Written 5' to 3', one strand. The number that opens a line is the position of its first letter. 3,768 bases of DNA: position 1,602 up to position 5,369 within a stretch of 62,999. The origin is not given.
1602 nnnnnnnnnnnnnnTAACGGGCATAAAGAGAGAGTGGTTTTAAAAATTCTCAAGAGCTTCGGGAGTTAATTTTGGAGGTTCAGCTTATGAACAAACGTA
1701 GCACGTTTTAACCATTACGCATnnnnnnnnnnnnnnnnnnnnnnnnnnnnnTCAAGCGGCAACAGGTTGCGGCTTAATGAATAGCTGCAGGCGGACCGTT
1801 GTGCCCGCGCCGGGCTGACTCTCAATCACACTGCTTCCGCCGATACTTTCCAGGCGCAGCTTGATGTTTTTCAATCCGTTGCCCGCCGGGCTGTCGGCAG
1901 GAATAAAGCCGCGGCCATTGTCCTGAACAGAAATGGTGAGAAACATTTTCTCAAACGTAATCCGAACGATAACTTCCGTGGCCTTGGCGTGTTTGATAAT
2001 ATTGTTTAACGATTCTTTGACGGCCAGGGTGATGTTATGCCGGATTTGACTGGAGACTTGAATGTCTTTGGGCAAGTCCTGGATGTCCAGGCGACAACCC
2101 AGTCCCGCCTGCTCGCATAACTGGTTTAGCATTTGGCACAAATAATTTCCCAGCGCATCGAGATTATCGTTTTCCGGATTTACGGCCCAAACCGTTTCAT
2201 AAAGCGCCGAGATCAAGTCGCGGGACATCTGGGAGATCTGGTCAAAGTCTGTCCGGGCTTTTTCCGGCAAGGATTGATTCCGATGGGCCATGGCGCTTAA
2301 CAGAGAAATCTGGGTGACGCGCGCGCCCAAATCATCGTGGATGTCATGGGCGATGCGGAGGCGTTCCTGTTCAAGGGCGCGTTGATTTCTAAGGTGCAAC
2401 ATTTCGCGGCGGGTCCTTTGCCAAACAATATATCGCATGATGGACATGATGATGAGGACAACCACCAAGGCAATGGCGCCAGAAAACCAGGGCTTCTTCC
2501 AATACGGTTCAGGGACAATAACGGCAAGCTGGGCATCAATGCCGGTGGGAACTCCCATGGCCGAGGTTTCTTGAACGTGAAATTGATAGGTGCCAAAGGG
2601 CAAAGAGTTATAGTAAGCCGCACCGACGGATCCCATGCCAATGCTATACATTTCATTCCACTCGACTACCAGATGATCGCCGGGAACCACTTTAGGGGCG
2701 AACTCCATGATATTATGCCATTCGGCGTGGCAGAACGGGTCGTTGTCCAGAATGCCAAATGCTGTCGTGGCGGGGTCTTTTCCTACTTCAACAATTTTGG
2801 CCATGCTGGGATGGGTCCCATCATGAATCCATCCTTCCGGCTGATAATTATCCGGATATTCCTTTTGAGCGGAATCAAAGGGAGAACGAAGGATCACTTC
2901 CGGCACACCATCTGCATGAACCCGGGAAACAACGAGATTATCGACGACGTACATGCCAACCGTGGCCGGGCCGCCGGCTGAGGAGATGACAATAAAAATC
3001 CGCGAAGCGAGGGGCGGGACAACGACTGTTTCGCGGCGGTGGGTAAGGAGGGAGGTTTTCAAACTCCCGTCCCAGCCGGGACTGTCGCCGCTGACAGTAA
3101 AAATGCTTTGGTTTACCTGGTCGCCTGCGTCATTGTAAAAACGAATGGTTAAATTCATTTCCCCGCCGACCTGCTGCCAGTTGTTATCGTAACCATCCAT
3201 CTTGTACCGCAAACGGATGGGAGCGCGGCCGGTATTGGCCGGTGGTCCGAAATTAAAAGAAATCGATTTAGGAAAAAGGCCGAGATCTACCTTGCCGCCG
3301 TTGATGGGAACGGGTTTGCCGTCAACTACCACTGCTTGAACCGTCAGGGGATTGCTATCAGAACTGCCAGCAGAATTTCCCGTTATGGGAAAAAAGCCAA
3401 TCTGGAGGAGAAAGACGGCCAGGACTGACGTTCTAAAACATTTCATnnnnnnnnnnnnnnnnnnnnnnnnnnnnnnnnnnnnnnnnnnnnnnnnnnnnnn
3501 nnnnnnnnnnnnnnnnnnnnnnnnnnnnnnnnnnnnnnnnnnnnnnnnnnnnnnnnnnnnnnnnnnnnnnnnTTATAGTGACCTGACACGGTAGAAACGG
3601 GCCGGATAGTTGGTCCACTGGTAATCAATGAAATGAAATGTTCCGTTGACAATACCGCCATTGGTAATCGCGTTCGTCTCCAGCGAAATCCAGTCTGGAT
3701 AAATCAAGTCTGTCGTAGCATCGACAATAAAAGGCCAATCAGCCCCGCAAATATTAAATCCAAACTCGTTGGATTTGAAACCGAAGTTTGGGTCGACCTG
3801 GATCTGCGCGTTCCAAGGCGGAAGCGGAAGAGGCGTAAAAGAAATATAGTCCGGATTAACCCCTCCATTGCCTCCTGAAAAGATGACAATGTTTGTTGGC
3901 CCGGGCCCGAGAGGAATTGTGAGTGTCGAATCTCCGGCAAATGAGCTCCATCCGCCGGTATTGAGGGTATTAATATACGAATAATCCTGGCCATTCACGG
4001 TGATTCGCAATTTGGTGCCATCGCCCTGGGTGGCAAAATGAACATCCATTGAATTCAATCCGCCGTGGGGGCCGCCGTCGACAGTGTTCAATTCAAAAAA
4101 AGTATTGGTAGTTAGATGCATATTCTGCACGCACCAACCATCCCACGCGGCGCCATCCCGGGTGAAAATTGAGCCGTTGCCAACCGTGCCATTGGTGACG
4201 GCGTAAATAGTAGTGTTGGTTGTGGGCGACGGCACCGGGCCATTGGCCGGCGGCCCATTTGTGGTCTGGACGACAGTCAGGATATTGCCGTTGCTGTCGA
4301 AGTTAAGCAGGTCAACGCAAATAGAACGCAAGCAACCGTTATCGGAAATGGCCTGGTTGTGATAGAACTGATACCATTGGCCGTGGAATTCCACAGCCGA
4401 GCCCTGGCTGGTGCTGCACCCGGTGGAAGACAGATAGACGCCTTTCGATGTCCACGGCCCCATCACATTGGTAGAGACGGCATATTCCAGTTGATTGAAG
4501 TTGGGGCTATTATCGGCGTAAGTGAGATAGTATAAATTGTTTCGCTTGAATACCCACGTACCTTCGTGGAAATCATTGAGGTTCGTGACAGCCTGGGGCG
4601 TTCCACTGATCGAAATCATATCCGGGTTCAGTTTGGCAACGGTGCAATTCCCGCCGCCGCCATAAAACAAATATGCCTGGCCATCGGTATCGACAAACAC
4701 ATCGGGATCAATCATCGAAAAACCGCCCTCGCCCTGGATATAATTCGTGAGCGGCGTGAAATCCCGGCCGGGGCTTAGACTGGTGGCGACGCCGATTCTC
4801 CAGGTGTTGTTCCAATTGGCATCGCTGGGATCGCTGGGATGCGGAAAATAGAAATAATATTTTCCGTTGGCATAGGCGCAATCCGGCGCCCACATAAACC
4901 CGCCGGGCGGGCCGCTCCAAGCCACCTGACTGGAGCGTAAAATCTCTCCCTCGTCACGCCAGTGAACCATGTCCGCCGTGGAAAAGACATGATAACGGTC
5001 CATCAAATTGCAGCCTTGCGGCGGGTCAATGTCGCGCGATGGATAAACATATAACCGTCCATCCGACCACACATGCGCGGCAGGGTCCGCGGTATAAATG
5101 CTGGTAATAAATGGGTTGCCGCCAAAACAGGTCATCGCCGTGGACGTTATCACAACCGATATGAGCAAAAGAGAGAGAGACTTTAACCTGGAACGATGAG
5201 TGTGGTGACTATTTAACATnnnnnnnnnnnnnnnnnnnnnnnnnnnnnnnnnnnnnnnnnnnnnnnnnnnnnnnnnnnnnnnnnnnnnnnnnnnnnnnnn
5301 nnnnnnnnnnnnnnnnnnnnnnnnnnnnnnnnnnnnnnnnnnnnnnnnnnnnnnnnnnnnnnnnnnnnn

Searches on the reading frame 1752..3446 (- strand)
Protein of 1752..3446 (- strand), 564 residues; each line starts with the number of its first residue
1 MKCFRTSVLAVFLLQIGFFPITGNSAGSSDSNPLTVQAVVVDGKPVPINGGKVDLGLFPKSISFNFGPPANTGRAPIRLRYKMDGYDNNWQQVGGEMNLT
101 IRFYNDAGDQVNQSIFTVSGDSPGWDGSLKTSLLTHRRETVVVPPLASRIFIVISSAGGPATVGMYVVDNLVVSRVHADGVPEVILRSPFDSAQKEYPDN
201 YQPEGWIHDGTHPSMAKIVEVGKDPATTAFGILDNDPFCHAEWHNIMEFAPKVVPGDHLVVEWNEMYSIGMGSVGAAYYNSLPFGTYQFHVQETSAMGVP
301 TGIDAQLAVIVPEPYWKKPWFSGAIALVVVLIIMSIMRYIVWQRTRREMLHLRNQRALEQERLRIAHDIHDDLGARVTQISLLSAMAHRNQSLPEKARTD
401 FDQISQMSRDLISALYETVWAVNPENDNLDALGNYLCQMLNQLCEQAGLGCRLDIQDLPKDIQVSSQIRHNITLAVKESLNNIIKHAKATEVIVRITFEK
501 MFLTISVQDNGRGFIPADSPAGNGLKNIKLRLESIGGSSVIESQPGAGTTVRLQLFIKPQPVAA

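Call 15: search_protein_families(library=pfam, proteins=[window:1752-3446:-], max_evalue=0.001)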
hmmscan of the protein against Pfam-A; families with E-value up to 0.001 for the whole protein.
window:1752-3446:- (564 aa): 4 families
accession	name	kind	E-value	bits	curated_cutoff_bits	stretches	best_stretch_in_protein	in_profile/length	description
PF02518.31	HATPase_c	-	1.2e-10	42.2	26.4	1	472-555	6-107/111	Histidine kinase-, DNA gyrase B-, and HSP90-like ATPase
PF07730.19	HisKA_3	-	1.5e-10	41.9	24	1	361-425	1-66/68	Histidine kinase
PF13581.12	HATPase_c_2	-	4.3e-07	30.4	27.4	1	452-520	12-85/127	Histidine kinase-like ATPase domain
PF07495.19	Y_Y_Y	-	3.3e-06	27.3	26.6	0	272-296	27-49/65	Y_Y_Y domain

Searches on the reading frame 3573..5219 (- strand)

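Call 15: search_protein_families(library=pfam, proteins=[window:3573-5219:-], max_evalue=0.001)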
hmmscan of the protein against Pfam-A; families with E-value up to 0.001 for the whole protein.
window:3573-5219:- (548 aa): 1 family
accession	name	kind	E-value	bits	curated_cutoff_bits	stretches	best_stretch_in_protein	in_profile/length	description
PF04616.20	Glyco_hydro_43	-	6.9e-38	131.1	32.2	1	35-311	3-286/288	Glycosyl hydrolases family 43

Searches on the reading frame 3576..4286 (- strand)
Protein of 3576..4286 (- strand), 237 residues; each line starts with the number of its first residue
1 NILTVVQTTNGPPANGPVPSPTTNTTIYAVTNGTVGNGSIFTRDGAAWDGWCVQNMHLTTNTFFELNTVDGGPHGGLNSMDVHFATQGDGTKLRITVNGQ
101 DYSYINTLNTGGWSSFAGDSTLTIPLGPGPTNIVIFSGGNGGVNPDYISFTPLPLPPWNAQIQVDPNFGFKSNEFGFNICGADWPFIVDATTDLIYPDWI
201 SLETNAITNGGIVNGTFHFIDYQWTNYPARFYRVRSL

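Call 30: search_protein_families(library=pfam, proteins=[window:3576-4286:-], max_evalue=5)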
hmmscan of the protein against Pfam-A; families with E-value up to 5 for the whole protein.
window:3576-4286:- (237 aa): 2 families
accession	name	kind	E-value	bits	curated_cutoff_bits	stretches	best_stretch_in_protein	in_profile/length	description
PF18099.7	CBM_35_2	-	0.0044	17.5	23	1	50-147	16-109/112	Carbohydrate binding module (family 35)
PF20622.4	Big_15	-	0.11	12.8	27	1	87-119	21-52/82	Bacterial Ig domain (Big_16)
